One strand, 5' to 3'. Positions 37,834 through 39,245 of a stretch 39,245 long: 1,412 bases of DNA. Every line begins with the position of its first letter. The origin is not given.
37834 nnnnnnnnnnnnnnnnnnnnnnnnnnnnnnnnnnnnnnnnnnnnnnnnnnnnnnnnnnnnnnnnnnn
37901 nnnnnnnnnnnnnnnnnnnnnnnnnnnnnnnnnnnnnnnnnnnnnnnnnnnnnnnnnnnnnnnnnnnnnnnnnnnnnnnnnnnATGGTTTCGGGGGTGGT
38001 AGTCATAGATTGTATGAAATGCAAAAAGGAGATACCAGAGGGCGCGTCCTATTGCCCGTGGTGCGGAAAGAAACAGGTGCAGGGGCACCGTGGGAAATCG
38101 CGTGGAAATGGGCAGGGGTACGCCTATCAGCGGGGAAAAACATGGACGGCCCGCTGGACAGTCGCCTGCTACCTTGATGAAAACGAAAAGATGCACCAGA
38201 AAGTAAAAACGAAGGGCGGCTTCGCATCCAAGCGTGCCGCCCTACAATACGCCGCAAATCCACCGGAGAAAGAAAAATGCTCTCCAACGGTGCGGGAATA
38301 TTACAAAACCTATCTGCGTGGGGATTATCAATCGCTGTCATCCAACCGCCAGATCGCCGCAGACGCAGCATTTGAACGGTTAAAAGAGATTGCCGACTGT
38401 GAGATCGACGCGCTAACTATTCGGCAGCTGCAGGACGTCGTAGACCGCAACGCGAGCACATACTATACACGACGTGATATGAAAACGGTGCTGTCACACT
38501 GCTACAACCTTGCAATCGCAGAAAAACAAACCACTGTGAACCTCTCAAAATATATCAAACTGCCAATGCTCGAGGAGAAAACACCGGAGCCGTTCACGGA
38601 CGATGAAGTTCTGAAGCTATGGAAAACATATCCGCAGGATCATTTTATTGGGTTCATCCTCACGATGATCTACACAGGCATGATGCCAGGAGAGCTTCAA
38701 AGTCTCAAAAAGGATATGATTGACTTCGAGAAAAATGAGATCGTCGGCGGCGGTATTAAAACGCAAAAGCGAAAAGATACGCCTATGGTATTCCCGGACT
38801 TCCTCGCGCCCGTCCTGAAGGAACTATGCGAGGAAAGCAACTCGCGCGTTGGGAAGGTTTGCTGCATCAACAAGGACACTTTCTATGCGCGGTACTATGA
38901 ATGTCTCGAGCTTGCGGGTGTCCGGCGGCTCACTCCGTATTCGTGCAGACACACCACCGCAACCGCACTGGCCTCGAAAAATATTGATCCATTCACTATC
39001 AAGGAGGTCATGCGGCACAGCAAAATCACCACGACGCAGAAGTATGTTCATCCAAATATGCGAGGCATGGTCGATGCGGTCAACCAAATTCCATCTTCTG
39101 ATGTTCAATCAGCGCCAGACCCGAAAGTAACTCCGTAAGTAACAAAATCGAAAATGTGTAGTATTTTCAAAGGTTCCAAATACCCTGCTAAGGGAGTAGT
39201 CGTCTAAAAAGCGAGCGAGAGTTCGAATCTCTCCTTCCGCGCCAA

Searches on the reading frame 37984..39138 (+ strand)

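Call 81: search_protein_families(library=pfam, proteins=[window:37984-39138:+], max_evalue=0.01)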
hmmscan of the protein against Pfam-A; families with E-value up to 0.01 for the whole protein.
window:37984-39138:+ (384 aa): 4 families
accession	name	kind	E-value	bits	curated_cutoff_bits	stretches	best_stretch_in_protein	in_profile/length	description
PF00589.27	Phage_integrase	-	2.9e-17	63.4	27.1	1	224-359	27-170/172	Phage integrase family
PF14657.12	Arm-DNA-bind_4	-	0.001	19.1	22.3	1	57-92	1-37/47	Arm DNA-binding domain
PF12773.13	DZR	-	0.0015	19.1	27.3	1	10-31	1-22/45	Double zinc ribbon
PF13240.11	Zn_Ribbon_1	-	0.0041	17.3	25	1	10-30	2-22/23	zinc-ribbon domain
